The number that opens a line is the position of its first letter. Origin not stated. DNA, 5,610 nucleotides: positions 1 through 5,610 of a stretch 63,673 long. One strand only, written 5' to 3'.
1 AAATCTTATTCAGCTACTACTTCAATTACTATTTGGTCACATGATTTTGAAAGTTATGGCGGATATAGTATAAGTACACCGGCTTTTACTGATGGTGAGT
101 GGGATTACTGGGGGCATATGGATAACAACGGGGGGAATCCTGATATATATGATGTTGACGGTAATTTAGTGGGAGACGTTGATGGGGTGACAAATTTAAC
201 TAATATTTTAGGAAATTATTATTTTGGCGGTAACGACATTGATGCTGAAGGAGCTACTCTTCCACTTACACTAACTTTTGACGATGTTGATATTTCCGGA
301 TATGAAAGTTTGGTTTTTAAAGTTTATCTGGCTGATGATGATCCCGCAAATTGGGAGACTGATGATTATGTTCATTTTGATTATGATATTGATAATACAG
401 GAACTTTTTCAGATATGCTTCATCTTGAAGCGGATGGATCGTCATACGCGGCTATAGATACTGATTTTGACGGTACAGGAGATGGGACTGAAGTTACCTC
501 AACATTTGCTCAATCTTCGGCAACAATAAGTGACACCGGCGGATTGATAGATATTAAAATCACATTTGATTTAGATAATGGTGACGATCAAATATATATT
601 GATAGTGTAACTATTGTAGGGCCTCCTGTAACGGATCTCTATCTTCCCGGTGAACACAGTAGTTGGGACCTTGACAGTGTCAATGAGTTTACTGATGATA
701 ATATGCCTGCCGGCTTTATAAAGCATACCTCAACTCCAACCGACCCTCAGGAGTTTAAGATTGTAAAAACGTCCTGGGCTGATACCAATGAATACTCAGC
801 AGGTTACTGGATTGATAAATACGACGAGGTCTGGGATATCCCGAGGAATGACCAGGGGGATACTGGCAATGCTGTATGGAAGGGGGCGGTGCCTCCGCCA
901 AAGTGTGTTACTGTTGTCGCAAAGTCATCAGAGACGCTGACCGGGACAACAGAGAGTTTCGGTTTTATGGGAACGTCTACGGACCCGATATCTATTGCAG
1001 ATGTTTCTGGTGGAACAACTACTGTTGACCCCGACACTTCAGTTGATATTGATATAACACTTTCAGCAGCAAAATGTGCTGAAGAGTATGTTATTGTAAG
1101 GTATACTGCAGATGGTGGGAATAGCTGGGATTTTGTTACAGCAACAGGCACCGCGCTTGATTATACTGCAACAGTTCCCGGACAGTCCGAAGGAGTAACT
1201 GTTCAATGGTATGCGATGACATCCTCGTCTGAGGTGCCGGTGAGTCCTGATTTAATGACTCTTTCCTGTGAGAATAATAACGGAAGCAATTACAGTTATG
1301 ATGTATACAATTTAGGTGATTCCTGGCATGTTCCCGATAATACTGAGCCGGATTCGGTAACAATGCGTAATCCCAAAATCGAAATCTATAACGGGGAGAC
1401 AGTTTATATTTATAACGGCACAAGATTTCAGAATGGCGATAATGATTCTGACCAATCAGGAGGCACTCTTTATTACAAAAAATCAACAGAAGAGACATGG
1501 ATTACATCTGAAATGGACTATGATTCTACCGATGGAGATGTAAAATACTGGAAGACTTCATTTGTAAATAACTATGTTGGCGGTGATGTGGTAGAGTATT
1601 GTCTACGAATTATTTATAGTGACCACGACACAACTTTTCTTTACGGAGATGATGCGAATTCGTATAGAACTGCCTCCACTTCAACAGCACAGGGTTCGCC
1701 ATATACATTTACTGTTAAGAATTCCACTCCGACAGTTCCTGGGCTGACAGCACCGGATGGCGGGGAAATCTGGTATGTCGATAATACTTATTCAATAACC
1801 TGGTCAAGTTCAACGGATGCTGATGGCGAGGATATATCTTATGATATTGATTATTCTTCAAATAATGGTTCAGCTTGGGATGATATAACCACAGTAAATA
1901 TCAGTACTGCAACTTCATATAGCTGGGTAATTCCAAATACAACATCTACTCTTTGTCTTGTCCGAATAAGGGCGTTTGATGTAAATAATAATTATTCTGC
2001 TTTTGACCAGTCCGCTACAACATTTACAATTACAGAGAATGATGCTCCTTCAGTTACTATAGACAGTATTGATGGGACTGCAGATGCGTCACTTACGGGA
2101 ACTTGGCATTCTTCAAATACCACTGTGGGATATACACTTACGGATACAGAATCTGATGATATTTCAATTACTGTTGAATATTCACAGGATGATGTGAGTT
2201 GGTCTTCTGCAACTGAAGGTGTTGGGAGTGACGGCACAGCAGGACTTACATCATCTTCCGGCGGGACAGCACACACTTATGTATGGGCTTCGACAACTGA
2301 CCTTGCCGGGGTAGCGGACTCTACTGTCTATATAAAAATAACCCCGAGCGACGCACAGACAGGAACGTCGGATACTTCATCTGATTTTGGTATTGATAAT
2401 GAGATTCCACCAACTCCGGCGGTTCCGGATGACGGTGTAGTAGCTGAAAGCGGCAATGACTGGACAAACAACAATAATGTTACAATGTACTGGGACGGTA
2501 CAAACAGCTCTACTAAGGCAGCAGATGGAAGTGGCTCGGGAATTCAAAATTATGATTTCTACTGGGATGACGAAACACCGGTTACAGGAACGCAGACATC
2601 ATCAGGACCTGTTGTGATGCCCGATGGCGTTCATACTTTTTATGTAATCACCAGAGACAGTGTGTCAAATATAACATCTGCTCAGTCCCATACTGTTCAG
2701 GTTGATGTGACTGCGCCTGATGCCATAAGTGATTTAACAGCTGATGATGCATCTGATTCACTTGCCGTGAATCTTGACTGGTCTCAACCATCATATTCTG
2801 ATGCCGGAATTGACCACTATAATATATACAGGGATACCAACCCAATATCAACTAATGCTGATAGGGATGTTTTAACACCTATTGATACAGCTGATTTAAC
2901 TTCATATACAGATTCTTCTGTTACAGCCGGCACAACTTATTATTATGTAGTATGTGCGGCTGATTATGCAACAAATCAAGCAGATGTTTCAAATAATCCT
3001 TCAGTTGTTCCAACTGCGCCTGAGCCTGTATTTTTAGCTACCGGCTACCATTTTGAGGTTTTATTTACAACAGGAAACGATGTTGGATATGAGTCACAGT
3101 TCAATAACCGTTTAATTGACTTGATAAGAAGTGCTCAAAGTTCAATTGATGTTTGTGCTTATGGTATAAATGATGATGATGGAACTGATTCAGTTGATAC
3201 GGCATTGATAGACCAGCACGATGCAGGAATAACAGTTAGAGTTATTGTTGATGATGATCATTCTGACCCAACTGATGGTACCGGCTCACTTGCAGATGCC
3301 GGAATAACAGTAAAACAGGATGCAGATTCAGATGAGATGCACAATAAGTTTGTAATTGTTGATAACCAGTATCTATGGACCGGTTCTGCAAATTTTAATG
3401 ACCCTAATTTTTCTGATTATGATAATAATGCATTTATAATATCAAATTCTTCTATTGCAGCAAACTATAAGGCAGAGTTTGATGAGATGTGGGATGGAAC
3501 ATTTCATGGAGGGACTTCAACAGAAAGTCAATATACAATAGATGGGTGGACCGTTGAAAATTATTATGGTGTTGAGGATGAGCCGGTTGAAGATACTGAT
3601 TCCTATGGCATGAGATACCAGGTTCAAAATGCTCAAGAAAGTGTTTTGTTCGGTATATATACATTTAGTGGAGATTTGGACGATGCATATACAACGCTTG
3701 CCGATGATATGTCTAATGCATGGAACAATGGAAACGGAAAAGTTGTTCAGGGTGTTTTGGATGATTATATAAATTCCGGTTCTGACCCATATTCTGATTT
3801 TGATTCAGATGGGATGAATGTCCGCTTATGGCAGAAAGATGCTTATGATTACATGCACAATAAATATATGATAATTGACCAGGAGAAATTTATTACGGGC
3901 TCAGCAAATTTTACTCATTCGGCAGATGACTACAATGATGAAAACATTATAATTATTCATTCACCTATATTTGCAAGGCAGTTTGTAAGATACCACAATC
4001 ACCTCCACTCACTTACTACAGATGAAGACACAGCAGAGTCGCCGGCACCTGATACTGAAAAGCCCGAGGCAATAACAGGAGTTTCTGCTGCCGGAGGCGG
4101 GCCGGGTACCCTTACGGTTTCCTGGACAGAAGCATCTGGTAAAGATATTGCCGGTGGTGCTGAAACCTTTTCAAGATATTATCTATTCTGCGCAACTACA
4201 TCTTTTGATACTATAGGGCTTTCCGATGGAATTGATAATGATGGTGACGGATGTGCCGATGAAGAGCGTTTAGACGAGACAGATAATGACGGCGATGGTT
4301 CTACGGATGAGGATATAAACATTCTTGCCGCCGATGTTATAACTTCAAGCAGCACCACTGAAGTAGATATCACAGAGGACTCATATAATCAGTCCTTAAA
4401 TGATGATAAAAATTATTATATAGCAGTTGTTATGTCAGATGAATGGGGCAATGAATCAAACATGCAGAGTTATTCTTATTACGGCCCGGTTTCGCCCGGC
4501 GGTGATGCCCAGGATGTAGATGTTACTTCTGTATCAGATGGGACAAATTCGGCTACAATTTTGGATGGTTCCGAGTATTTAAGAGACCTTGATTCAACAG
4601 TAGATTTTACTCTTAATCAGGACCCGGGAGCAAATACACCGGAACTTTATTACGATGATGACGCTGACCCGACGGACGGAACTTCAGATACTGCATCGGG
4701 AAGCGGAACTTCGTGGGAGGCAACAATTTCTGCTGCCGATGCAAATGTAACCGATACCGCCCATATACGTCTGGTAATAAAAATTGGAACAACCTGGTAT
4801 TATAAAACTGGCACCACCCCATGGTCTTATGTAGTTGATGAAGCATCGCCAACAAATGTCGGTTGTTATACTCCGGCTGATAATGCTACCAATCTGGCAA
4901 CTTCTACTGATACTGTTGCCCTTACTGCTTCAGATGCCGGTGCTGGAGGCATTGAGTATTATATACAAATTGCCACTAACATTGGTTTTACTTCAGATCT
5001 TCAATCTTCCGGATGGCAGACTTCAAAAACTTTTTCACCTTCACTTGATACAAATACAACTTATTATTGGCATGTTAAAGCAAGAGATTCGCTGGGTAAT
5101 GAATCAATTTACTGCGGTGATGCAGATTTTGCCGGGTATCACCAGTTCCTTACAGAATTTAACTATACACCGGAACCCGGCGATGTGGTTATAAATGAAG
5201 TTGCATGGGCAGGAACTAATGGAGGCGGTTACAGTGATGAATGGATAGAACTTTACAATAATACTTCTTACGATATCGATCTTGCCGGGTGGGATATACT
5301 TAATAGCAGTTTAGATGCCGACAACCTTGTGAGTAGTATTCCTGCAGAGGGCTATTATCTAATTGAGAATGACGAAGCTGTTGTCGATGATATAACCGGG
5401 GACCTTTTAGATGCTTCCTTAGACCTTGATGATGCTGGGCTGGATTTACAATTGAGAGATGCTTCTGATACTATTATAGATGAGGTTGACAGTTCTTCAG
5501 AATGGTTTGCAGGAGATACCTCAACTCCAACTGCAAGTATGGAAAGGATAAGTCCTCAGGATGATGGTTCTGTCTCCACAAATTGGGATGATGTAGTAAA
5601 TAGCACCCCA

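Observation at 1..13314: Giant (more than 4,430 aa, 5'-truncated) extracellular mosaic protein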

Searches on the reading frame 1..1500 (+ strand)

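Call 14: search_protein_families(library=pfam, proteins=[window:1-1500:+], max_evalue=1)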
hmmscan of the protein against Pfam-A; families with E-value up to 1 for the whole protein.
window:1-1500:+ (500 aa): 2 families
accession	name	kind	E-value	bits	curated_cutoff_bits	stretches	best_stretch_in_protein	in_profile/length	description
PF22184.2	CBM_56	-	0.029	15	27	1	350-403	11-62/75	Carbohydrate binding module family 56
PF21471.3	Reelin_subrepeat-B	-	0.04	14.1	27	1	356-389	52-81/127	Reelin subrepeat B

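Call 15: search_protein_families(library=ncbifam, proteins=[window:1-1500:+], max_evalue=1)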
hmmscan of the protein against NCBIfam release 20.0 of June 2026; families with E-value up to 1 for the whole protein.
window:1-1500:+ (500 aa): 1 family
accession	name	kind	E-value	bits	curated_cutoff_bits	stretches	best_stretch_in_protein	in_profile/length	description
NF002451.0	PRK01625.1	equivalog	0.25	11.2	106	0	421-444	28-51/59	acid-soluble spore protein H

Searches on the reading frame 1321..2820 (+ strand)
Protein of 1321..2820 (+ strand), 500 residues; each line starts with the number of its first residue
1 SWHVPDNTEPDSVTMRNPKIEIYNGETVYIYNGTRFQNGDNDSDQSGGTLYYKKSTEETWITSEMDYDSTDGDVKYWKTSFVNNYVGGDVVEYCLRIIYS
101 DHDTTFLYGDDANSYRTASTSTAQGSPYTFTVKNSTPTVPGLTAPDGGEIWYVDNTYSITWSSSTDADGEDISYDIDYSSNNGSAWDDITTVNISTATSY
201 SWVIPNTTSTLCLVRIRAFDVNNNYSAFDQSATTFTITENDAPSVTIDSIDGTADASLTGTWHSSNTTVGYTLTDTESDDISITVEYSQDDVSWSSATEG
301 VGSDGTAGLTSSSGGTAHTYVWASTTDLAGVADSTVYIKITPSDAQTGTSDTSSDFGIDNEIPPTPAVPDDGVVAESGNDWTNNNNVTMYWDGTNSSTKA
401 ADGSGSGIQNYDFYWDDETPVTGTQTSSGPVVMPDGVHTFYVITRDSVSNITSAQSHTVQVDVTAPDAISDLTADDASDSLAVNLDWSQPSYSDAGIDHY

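Call 14: search_protein_families(library=pfam, proteins=[window:1321-2820:+], max_evalue=1)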
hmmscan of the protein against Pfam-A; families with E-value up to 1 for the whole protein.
window:1321-2820:+ (500 aa): 1 family
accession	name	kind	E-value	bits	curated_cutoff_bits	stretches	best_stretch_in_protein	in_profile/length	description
PF14610.12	Psg1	-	0.049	13.9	30.1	1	144-197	29-78/186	Ykl077w/Psg1 (Pma1 Stabilization in Golgi)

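Call 15: search_protein_families(library=ncbifam, proteins=[window:1321-2820:+], max_evalue=1)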
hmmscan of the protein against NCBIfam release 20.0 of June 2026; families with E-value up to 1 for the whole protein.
window:1321-2820:+ (500 aa): 0 families

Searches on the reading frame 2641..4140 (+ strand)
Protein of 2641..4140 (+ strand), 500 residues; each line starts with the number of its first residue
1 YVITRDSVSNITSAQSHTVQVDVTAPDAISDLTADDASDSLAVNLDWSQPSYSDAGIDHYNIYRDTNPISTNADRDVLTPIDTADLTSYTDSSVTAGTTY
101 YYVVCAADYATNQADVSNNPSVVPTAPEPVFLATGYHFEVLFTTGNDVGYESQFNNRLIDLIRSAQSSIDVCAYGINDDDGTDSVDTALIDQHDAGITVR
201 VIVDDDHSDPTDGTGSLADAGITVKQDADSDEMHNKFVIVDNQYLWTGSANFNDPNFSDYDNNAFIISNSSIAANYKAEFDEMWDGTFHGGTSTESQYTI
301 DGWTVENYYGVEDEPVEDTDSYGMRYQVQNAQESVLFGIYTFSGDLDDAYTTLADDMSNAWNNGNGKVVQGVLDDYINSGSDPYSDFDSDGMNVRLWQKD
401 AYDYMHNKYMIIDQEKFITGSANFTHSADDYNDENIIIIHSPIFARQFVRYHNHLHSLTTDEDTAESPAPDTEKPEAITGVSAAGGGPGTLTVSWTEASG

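Call 14: search_protein_families(library=pfam, proteins=[window:2641-4140:+], max_evalue=1)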
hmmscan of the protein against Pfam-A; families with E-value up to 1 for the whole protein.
window:2641-4140:+ (500 aa): 5 families
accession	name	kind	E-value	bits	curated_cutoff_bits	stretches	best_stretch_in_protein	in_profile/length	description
PF13091.12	PLDc_2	-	2e-41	141.3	27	2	158-284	1-132/132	PLD-like domain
PF00614.28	PLDc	-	1.6e-08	34.7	21.9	2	233-254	5-26/28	Phospholipase D Active site motif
PF00041.27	fn3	-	0.00013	22.5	25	1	27-108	1-70/84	Fibronectin type III domain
PF07894.18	SACK1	-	0.00055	20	21.4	1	405-441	219-255/274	Scaffolding anchor of CK1 domain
PF11495.14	Regulator_TrmB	-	0.057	13.1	22.2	1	152-285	9-130/233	Archaeal transcriptional regulator TrmB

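Call 15: search_protein_families(library=ncbifam, proteins=[window:2641-4140:+], max_evalue=1)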
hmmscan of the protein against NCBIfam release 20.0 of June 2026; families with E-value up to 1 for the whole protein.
window:2641-4140:+ (500 aa): 11 families
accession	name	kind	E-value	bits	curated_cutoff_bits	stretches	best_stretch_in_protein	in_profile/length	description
NF038319.1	DISARM_DrmC_I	equivalog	3.4e-16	59.5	133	2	156-253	97-204/236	DISARM system phospholipase D-like protein DrmC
NF010492.0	PRK13912.1-3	equivalog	1.2e-15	57.6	297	2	156-283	37-171/178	nuclease NucT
NF010490.0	PRK13912.1-1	equivalog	1.9e-09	37.8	211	2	155-264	32-136/159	nuclease NucT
NF010493.0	PRK13912.1-4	equivalog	1.5e-08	34.8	351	2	398-445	107-154/171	nuclease NucT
NF006946.0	PRK09428.1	equivalog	1.6e-07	30.7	314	2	387-443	339-394/451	CDP-diacylglycerol--serine O-phosphatidyltransferase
NF008427.0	PRK11263.1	equivalog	5.8e-06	25.6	281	1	153-264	19-143/409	cardiolipin synthase ClsB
NF041611.1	exoglucan_CbhB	equivalog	9.1e-06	24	1950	1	17-123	697-789/997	exoglucanase CbhB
TIGR04265.1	bac_cardiolipin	equivalog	9.7e-06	24.8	290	1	155-256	131-244/483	cardiolipin synthase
NF041068.1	DpdK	equivalog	0.00016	21.3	100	1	403-440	115-151/167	phospholipase D-like domain-containing protein DpdK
NF010491.0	PRK13912.1-2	equivalog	0.0003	20.6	225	2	366-436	91-154/180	nuclease NucT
NF009107.0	PRK12452.1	equivalog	0.0047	15.7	787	1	156-205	153-202/509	cardiolipin synthase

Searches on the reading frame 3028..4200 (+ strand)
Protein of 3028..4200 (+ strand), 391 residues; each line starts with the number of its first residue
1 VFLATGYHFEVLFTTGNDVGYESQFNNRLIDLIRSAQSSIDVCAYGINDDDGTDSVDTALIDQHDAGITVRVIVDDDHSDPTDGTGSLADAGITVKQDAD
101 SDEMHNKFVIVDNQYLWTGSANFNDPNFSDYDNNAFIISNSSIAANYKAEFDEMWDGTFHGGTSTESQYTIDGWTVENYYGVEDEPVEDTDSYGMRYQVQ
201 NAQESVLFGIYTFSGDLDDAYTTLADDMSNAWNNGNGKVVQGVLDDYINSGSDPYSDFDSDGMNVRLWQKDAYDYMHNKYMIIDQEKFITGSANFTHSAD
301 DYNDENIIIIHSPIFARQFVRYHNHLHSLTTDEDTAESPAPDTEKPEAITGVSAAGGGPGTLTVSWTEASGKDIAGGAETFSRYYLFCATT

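Call 78: search_protein_families(library=padloc, proteins=[window:3028-4200:+], max_evalue=0.01)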
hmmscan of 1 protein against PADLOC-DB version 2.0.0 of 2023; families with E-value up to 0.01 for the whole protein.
window:3028-4200:+ (391 aa): 23 families
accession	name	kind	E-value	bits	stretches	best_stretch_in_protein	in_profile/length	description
PDLC02614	DrmC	-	6.8e-15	53.2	2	24-144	21-141/153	DrmC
PDLC02591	DrmC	-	3.4e-13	47.4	2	183-326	105-250/260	DrmC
PDLC02609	DrmC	-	2.3e-11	42.1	2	12-124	84-202/241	DrmC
PDLC02587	DrmC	-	2.5e-11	41.1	1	275-326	204-255/267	DrmC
PDLC02588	DrmC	-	1.1e-09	36.3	2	250-329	162-243/256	DrmC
PDLC02612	DrmC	-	2e-09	35.3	1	12-145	80-215/235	DrmC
PDLC02607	DrmC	-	2.2e-08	31.7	1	274-333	201-257/265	DrmC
PDLC02606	DrmC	-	3.8e-08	31.3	1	263-319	106-166/182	DrmC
PDLC02597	DrmC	-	6.8e-08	30.7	1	269-317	178-226/242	DrmC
PDLC02605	DrmC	-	1e-07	29.8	1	272-326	205-259/270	DrmC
PDLC02585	DrmC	-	6.5e-07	27.2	1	275-331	193-246/253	DrmC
PDLC03924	MkoC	-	6.6e-07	25.8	1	24-142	992-1120/1136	-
PDLC03922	MkoB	-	1e-06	26.4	1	31-126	483-568/610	-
PDLC02595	DrmC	-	2.5e-06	25.5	1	30-123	122-228/269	DrmC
PDLC02604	DrmC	-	1.1e-05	23.8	1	98-156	26-83/92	DrmC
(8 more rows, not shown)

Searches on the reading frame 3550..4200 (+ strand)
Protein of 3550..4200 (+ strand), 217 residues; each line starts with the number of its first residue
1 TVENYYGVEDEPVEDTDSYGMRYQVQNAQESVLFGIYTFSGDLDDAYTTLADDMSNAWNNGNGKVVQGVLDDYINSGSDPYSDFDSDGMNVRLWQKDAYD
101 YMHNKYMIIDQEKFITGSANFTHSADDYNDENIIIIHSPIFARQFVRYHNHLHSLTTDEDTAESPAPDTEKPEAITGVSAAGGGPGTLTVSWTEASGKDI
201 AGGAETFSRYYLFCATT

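Call 77: search_solved_structures(query=window:3550-4200:+, max_evalue=1, show_alignments=1)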
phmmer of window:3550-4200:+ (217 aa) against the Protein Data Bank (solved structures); distinct sequences matched with E-value up to 1: 13.
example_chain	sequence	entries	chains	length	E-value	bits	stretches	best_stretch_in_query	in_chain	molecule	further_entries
4ggj_A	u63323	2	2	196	3.1e-06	30.1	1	88-148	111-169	Mitochondrial cardiolipin hydrolase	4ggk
9lkx_K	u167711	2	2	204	7.6e-06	28.8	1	87-149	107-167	Mitochondrial cardiolipin hydrolase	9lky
1byr_A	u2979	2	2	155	7e-05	25.7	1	62-148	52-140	PROTEIN (ENDONUCLEASE)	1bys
7e0m_A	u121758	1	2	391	0.0038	20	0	102-152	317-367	Phospholipase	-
8q1k_A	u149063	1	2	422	0.08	15.7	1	77-145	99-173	5'-3' exonuclease PLD3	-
8s86_A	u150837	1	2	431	0.084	15.6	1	77-145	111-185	5'-3' exonuclease PLD3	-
8q1x_A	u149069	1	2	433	0.085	15.6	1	77-145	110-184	5'-3' exonuclease PLD3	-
9vbg_A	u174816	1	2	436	0.087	15.6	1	77-145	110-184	5'-3' exonuclease PLD3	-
8v05_A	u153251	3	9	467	0.093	15.5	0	87-145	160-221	5'-3' exonuclease PLD3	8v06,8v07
8v5t_A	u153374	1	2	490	0.12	15.1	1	77-145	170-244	5'-3' exonuclease PLD3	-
5e7l_A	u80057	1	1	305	0.3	13.8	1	173-197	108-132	Contactin-2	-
6kz8_A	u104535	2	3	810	0.34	13.6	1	84-133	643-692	Phospholipase D alpha 1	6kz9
8yr5_A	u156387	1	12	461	0.45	13.2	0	85-140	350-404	CDP-diacylglycerol--serine O-phosphatidyltransferase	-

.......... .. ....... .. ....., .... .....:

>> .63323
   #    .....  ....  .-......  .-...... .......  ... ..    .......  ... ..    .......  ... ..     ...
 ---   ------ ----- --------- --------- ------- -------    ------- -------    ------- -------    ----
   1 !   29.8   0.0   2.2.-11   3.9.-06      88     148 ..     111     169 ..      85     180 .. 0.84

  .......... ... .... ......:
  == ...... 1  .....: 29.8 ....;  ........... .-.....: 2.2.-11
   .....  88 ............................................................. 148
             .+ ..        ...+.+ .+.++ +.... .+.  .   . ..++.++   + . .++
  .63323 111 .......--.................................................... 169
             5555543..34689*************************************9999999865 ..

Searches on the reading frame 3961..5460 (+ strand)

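Call 14: search_protein_families(library=pfam, proteins=[window:3961-5460:+], max_evalue=1)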
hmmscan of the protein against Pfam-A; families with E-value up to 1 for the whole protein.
window:3961-5460:+ (500 aa): 3 families
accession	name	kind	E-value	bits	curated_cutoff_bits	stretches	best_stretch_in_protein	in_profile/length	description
PF00932.25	LTD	-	6.9e-11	42.9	34.3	1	405-474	4-73/109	Lamin Tail Domain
PF25788.1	Ig_Rha78A_N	-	0.011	16.5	27.4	1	333-383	38-92/105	Rha78A-like, N-terminal immunoglobulin domain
PF13750.12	Big_3_3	-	0.017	15.2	27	0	360-383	116-139/157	Bacterial Ig-like domain (group 3)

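Call 15: search_protein_families(library=ncbifam, proteins=[window:3961-5460:+], max_evalue=1)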
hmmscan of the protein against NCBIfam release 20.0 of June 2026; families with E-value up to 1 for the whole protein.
window:3961-5460:+ (500 aa): 1 family
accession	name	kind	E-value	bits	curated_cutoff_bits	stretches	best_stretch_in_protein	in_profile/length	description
NF033662.1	acid_disulf_rpt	repeat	0.95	9.3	41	1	88-101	8-21/32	acidic double-disulfide repeat-containing protein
